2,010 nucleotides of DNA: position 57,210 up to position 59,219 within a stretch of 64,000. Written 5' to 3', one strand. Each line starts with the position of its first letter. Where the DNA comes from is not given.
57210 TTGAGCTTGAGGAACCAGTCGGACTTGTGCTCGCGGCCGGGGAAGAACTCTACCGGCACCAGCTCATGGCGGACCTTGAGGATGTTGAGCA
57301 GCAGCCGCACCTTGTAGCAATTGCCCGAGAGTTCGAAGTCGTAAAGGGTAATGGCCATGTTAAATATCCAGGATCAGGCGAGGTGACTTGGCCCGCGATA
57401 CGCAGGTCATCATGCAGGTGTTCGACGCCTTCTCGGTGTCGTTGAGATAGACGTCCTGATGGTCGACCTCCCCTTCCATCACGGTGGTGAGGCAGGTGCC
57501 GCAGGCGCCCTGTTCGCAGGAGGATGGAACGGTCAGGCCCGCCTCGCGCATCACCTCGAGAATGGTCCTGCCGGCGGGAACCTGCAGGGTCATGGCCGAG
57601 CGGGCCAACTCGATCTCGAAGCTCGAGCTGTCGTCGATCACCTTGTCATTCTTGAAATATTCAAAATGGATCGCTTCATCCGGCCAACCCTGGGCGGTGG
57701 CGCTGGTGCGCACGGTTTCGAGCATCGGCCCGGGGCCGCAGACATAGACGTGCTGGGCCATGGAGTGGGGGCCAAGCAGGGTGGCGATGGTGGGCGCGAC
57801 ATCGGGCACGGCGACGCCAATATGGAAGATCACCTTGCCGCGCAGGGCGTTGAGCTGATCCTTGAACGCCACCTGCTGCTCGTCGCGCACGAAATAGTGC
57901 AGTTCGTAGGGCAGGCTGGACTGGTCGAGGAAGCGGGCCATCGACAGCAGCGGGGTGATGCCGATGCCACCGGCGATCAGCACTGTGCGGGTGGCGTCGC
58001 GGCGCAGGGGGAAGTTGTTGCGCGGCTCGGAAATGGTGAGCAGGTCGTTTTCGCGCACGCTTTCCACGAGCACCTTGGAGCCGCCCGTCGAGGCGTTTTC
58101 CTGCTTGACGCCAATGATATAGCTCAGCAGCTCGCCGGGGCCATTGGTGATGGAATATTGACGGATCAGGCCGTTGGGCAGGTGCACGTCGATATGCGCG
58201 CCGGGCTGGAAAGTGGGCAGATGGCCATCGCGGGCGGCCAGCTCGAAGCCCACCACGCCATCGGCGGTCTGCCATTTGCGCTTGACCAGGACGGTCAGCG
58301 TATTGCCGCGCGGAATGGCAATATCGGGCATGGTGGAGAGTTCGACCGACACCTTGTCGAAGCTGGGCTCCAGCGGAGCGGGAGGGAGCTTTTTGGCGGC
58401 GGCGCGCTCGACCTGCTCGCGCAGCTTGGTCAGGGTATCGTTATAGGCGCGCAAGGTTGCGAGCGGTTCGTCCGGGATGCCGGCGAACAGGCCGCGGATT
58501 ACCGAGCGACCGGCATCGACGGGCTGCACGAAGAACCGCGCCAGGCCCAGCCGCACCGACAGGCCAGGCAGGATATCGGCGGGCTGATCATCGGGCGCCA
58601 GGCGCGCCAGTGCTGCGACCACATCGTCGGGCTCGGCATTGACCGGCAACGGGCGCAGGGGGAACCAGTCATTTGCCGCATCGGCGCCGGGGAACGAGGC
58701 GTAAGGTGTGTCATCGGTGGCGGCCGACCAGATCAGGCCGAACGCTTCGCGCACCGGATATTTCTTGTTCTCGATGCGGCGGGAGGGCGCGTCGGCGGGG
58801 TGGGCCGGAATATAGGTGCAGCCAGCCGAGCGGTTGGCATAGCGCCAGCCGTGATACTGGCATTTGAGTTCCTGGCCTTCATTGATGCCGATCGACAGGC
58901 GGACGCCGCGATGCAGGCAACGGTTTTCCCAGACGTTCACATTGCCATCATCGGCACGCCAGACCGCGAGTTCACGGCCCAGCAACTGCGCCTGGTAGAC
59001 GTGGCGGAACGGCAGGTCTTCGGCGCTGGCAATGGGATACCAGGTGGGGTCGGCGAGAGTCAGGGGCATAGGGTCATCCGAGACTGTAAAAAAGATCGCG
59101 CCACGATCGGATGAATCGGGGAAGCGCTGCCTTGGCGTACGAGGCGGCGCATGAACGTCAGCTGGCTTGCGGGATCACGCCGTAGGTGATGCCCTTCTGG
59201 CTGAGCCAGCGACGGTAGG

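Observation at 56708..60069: Split Rieske oxygenase with the NdmC/NdmD/NdmE architecture (catalytic subunit without Rieske cluster + Rieske-reductase fusion + GST-fold subunit)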

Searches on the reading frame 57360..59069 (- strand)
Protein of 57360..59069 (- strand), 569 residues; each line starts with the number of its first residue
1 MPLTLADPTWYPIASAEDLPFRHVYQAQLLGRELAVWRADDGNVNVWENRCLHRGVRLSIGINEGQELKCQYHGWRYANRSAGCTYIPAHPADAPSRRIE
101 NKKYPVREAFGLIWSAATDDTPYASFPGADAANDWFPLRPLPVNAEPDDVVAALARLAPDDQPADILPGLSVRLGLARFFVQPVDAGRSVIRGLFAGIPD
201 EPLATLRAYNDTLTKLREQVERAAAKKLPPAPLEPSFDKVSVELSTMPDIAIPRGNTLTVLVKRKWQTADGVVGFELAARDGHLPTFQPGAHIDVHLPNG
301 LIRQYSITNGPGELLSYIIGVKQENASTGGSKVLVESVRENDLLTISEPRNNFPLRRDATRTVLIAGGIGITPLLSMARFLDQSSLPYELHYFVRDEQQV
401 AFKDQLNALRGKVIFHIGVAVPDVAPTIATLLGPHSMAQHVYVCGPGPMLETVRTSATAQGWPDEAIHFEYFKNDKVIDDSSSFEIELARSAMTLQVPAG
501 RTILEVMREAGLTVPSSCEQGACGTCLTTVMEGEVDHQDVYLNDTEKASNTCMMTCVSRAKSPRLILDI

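Call 3: search_protein_families(library=pfam, proteins=[window:57360-59069:-], max_evalue=0.01)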
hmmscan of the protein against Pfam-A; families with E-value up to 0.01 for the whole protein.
window:57360-59069:- (569 aa): 6 families
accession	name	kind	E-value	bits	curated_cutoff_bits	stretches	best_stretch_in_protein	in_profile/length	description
PF00355.32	Rieske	-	9.3e-19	67.6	20.3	1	9-92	1-83/88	Rieske [2Fe-2S] domain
PF00111.32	Fer2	-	4.4e-15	55.8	21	1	488-561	3-77/77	2Fe-2S iron-sulfur cluster binding domain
PF22290.1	DmmA-like_N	-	3.8e-08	34.2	33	1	352-467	11-124/124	Dimethylamine monooxygenase subunit DmmA-like, N-terminal domain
PF00175.26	NAD_binding_1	-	6.8e-07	30.4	22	1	364-411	1-51/109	Oxidoreductase NAD-binding domain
PF08030.17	NAD_binding_6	-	0.0019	18.7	22.2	0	363-380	5-22/156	Ferric reductase NAD binding domain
PF13510.11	Fer2_4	-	0.0095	16.4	22.8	0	494-533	12-58/82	2Fe-2S iron-sulfur cluster binding domain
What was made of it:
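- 57621..58289 (-): Gene B, residues 261-483: FMN-binding and NAD(P)H-binding domains of the phthalate-dioxygenase-reductase type (RQYS, GGIGITP). Pfam NAD_binding_1 and DmmA-like_N hits (call 3).
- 57363..57620 (-): Gene B, residues 484-569: plant-type [2Fe-2S] ferredoxin domain with ligands C518, C523, C526 and C556. The stop codon is at 57360-57362. Pfam Fer2 hit at 4e-15 (call 3).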

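Call 4: search_protein_families(library=ncbifam, proteins=[window:57360-59069:-], max_evalue=0.01)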
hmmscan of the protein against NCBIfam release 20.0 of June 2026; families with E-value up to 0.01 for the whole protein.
window:57360-59069:- (569 aa): 28 families (the best 25 are shown)
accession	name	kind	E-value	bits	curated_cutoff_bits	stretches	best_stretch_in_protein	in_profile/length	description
NF007964.0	PRK10684.1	equivalog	1.1e-29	103.5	383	1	286-556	36-322/333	NADH oxidoreductase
NF040810.1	BenC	equivalog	7.9e-28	97.6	430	2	260-473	107-331/333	benzoate 1,2-dioxygenase electron transfer component BenC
NF009805.0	PRK13289.1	equivalog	5.1e-27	94.8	432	2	261-410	158-314/399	NO-inducible flavohemoprotein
TIGR02160.1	PA_CoA_Oxy5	hypoth_equivalog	8e-27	94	420.8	2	436-568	205-350/352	1,2-phenylacetyl-CoA epoxidase subunit PaaE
NF058606.1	GlBtMonoRdsGbcB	equivalog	2e-23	82.9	500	2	268-412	24-173/362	glycine betaine monooxygenase reductase subunit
NF045803.1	MethMoxFADbindMmoC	equivalog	3.8e-20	71.9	500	2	286-472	139-340/343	aromatic/alkene monooxygenase hydroxylase FAD-binding subunit MmoC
NF052579.1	BetMthstMoxSdmAMthl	equivalog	6.5e-20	71.4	600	1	9-122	17-136/351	4beta-methylsterol monooxygenase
NF008822.0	PRK11872.1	equivalog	4.1e-14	52.3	402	1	286-474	136-337/341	anthranilate 1,2-dioxygenase electron transfer component AntC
TIGR02008.1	fdx_plant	subfamily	3.4e-12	46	81.15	1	491-562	13-84/97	ferredoxin [2Fe-2S]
NF004317.0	PRK05713.1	equivalog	1.4e-10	40.9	338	1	491-559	7-75/312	iron-sulfur-binding ferredoxin reductase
NF041393.1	Frdxn_Halo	equivalog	6.2e-09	35.8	150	1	492-562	37-108/128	ferredoxin Fer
TIGR01941.1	nqrF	equivalog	1.7e-08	33.8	295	1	486-557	34-109/405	NADH:ubiquinone reductase (Na(+)-transporting) subunit F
NF052252.1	flav_redu_LuxG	exception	3.9e-08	32.7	340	1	286-409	27-154/232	flavin mononucleotide reductase LuxG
NF000798.0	PRK00054.1-3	equivalog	7.4e-07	29.1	219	1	330-454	72-191/244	dihydroorotate dehydrogenase electron transfer subunit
NF041684.1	ant_diox_AndAc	equivalog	9.9e-07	27.7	750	1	8-80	45-119/418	anthranilate 1,2-dioxygenase large subunit AndAc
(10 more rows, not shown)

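Call 6: search_solved_structures(query=window:57360-59069:-, max_evalue=0.001, show_alignments=2)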
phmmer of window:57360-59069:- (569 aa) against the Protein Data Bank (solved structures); distinct sequences matched with E-value up to 0.001: 102 (the best 60 are shown).
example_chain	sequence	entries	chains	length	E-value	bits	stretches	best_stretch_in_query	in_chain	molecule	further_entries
2pia_A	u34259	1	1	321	2.7e-67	230.7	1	261-569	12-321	PHTHALATE DIOXYGENASE REDUCTASE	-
6laa_A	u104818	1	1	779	3.9e-58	200.4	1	268-569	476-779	Cytochrome P450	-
7ylr_A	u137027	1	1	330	1e-57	199.1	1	275-569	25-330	Ferredoxin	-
6kbh_A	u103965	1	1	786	1.2e-50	175.7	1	253-568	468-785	Cytochrome P450 monooxygenase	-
6wnc_A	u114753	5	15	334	2.5e-22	82.2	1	9-131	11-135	SxtDIOX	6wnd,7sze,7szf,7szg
6wn3_A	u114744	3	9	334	2.8e-22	82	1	9-131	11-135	SxtT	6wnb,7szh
7fhr_A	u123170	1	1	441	2.1e-19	72.6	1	10-122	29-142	Putative Phthalate 4,5-dioxygenase, subunit alpha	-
6icm_D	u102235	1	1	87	7.8e-19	70.7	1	484-569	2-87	Oxidoreductase NdmD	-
1krh_A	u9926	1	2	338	4.7e-17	64.8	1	267-472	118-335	Benzoate 1,2-Dioxygenase Reductase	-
6ick_A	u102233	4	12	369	1.2e-13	53.6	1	10-134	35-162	Methylxanthine N1-demethylase NdmA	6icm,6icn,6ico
6icp_A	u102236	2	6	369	1.2e-13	53.6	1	10-134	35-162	Methylxanthine N1-demethylase NdmA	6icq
5ogx_A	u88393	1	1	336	6.8e-12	47.8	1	497-558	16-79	Cytochrome P450 reductase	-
7qwt_A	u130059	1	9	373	7.8e-12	47.6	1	9-123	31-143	Rieske (2Fe-2S) domain protein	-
6khi_1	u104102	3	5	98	8.2e-12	47.5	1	491-564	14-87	Ferredoxin-1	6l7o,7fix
1roe_A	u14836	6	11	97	8.6e-12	47.4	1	491-564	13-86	FERREDOXIN | Ferredoxin-1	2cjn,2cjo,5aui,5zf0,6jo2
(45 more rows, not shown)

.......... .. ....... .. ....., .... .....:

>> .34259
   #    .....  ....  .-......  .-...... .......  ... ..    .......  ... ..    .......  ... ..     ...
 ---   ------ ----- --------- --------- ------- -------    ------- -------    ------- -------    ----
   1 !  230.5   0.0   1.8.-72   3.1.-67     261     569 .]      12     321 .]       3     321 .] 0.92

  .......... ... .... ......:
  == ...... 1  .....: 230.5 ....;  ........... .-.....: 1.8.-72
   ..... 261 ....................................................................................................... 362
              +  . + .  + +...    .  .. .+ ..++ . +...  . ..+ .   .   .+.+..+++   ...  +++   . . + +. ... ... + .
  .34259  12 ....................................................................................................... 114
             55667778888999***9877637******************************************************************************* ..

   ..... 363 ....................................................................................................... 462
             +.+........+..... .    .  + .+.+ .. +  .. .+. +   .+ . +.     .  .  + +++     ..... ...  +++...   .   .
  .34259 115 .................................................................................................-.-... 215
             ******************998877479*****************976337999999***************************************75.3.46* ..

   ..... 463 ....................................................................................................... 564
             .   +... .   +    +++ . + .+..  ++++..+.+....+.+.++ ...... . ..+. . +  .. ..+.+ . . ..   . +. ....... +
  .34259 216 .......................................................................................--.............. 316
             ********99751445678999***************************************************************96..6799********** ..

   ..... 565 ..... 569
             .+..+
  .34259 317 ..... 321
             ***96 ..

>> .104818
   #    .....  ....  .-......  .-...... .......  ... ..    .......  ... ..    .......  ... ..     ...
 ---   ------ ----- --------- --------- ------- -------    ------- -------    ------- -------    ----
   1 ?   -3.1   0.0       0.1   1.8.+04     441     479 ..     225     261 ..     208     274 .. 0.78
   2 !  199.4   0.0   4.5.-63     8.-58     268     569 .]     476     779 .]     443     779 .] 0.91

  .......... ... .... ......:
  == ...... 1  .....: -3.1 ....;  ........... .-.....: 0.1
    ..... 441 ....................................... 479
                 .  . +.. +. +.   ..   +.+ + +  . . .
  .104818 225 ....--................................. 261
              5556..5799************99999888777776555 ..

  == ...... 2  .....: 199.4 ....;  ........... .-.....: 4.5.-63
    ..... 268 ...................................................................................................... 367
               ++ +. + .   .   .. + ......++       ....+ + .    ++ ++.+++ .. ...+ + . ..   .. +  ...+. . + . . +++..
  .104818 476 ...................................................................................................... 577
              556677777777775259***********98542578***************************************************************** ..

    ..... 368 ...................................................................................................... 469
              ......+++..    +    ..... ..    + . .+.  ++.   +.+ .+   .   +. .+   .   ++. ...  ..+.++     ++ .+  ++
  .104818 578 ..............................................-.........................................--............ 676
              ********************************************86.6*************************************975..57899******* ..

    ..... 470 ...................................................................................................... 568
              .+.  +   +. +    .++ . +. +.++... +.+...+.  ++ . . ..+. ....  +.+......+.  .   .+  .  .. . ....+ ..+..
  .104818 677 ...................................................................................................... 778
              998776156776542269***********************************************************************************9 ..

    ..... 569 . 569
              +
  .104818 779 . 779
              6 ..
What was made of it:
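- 57621..58289 (-): Alignment with 2pia at 2.7e-67 (call 6).
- On NdmCDE-type split Rieske monooxygenase: Residues 261-569 align with 2pia at 2.7e-67 (call 6).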

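Call 43: find_homologous_proteins(query=A2, max_evalue=1e-20)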
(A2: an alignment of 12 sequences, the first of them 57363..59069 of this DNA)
Query A2 (12 sequences) (569 aa, profile of the alignment): 4409 proteins with E <= 1e-20 among 8000 candidates; the best 120 are listed.
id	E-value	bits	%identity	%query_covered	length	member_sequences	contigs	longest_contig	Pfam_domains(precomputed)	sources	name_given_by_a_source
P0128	4.7e-283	958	58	100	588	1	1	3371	PF00111.33,PF00175.27,PF22290.2,PF00355.33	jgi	jgi:ferredoxin-NADP reductase/nitrite reductase/ring-hydroxylating ferredoxin subunit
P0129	4.3e-282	955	57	98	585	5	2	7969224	PF00111.33,PF22290.2,PF00355.33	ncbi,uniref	ncbi:Rieske 2Fe-2S domain-containing protein [Mesorhizobium kowhaii]|uniref:Rieske 2Fe-2S domain-con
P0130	9.6e-281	951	59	100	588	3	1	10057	PF00111.33,PF00175.27,PF22290.2,PF00355.33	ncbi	ncbi:MAG: 2Fe-2S iron-sulfur cluster-binding protein [Mesorhizobium sp.]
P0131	1.1e-280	951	57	100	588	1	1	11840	PF00111.33,PF00175.27,PF22290.2,PF00355.33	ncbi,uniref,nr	ncbi:oxidoreductase [Mesorhizobium sp. SARCC-RB16n]|uniref:2Fe-2S iron-sulfur cluster-binding protei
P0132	2.2e-280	950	59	100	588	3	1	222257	PF00111.33,PF00175.27,PF22290.2,PF00355.33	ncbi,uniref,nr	ncbi:2Fe-2S iron-sulfur cluster-binding protein [Mesorhizobium sp. BAC0120]|uniref:2Fe-2S iron-sulfu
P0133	3.0e-280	949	58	100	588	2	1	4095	PF00111.33,PF00175.27,PF22290.2,PF00355.33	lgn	-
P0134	5.5e-280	948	58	100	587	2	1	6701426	PF00111.33,PF00175.27,PF22290.2,PF00355.33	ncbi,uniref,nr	ncbi:2Fe-2S iron-sulfur cluster binding domain-containing protein [Mesorhizobium sp. PAMC28654]|unir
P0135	6.8e-280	948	58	100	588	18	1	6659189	PF00111.33,PF00175.27,PF22290.2,PF00355.33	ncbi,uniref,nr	ncbi:2Fe-2S iron-sulfur cluster binding domain-containing protein [Mesorhizobium sp. AR07]|uniref:Ri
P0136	9.0e-280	948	58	98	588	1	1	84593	PF00111.33,PF00175.27,PF22290.2,PF00355.33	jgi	jgi:ferredoxin-NADP reductase/nitrite reductase/ring-hydroxylating ferredoxin subunit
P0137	9.2e-280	948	58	99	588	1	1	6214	PF00111.33,PF00175.27,PF22290.2,PF00355.33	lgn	-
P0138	1.1e-279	947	58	100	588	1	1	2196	PF00111.33,PF00175.27,PF22290.2,PF00355.33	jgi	jgi:ferredoxin-NADP reductase/nitrite reductase/ring-hydroxylating ferredoxin subunit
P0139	1.2e-279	947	59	100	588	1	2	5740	PF00111.33,PF00175.27,PF22290.2,PF00355.33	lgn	-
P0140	1.3e-279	947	59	100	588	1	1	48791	PF00111.33,PF00175.27,PF22290.2,PF00355.33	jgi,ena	-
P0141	1.5e-279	947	57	100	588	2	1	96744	PF00111.33,PF00175.27,PF22290.2,PF00355.33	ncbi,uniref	ncbi:Rieske 2Fe-2S domain-containing protein [Mesorhizobium sp. M1163]|uniref:Rieske 2Fe-2S domain-c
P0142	2.1e-279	946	58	100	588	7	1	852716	PF00111.33,PF00175.27,PF22290.2,PF00355.33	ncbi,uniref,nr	ncbi:Ferredoxin [Mesorhizobium plurifarium]|uniref:Ferredoxin n=1 Tax=Mesorhizobium plurifarium TaxI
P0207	1.9e-275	933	57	98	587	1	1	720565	PF00111.33,PF00175.27,PF22290.2,PF00355.33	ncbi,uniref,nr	ncbi:Rieske 2Fe-2S domain-containing protein [Pelagibius sp. Alg239-R121]|uniref:Rieske 2Fe-2S domai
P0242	1.8e-272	924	51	99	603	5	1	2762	PF00111.33,PF00175.27,PF22290.2,PF00355.33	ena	-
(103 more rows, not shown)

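Call 81: find_encoding_contigs(protein=P0207, flank=10000, max_places=2)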
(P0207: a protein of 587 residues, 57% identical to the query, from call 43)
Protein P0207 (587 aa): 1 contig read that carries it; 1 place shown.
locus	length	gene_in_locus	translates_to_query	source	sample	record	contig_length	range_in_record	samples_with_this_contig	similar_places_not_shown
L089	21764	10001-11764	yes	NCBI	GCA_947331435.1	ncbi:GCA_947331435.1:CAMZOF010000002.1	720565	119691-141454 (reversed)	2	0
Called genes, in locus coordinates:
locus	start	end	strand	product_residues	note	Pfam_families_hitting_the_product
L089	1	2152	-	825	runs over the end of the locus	PF00072:Response_reg, PF01590:GAF (weak), PF13185:GAF_2, PF08448:PAS_4, PF13426:PAS_9 (weak), PF00512:HisKA, PF02518:HATPase_c, PF00072:Response_reg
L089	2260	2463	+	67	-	-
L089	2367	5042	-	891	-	PF00512:HisKA, PF02518:HATPase_c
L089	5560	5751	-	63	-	-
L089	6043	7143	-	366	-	PF02608:Bmp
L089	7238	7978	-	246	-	PF00392:GntR, PF07729:FCD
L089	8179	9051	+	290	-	PF19112:VanA_C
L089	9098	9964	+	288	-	PF19112:VanA_C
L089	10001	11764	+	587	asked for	PF00355:Rieske, PF22290:DmmA-like_N (weak), PF00175:NAD_binding_1 (faint), PF00111:Fer2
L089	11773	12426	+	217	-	PF02798:GST_N, PF13417:GST_N_3, PF13409:GST_N_2, PF13410:GST_C_2 (weak)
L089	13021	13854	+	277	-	-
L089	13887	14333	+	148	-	PF11697:DUF3293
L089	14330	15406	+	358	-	PF13241:NAD_binding_7 (faint), PF00670:AdoHcyase_NAD, PF02254:TrkA_N (weak)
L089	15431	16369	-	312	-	PF00126:HTH_1, PF03466:LysR_substrate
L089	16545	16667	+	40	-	-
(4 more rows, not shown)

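Call 82: find_encoding_contigs(protein=P0242, flank=10000, max_places=2)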
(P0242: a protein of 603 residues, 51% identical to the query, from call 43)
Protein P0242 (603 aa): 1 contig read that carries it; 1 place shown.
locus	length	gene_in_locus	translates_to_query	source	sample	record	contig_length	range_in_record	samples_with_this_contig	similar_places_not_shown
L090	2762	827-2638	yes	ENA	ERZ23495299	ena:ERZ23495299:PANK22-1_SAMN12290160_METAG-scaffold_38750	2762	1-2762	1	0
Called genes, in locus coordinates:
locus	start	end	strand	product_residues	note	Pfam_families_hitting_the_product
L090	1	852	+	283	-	?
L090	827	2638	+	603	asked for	PF00355:Rieske, PF22290:DmmA-like_N (weak), PF00175:NAD_binding_1 (faint), PF00111:Fer2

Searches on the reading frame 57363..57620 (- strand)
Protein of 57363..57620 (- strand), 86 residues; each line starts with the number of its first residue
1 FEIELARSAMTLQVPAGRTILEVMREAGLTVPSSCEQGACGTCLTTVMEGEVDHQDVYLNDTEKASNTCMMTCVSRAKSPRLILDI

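Call 12: search_solved_structures(query=window:57363-57620:-, max_evalue=1e-10, show_alignments=5)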
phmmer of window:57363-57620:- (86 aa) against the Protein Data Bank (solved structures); distinct sequences matched with E-value up to 1e-10: 11.
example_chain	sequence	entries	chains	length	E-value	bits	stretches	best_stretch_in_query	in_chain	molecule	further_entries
2pia_A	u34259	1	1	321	2.3e-24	88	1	1-86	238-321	PHTHALATE DIOXYGENASE REDUCTASE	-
6laa_A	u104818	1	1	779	1.1e-22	82.8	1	1-86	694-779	Cytochrome P450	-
7ylr_A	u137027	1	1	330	8.9e-21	76.6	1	1-86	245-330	Ferredoxin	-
6icm_D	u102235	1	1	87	2.1e-20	75.4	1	1-86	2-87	Oxidoreductase NdmD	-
6kbh_A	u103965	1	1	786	3.3e-18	68.5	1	1-85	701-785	Cytochrome P450 monooxygenase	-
1roe_A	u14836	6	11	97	3.3e-13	52.6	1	8-83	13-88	FERREDOXIN | Ferredoxin-1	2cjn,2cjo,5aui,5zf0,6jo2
6khi_1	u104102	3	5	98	3.4e-13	52.5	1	8-81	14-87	Ferredoxin-1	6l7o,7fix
1frr_A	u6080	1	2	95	2.6e-12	49.7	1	9-80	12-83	FERREDOXIN I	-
2n0s_B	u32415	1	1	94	6.5e-11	45.3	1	9-78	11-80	Ferredoxin, chloroplastic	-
6kum_A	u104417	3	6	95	6.7e-11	45.3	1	9-78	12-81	Ferredoxin, chloroplastic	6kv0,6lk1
2mh7_A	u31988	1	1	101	7.9e-11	45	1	9-78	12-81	Ferredoxin, chloroplastic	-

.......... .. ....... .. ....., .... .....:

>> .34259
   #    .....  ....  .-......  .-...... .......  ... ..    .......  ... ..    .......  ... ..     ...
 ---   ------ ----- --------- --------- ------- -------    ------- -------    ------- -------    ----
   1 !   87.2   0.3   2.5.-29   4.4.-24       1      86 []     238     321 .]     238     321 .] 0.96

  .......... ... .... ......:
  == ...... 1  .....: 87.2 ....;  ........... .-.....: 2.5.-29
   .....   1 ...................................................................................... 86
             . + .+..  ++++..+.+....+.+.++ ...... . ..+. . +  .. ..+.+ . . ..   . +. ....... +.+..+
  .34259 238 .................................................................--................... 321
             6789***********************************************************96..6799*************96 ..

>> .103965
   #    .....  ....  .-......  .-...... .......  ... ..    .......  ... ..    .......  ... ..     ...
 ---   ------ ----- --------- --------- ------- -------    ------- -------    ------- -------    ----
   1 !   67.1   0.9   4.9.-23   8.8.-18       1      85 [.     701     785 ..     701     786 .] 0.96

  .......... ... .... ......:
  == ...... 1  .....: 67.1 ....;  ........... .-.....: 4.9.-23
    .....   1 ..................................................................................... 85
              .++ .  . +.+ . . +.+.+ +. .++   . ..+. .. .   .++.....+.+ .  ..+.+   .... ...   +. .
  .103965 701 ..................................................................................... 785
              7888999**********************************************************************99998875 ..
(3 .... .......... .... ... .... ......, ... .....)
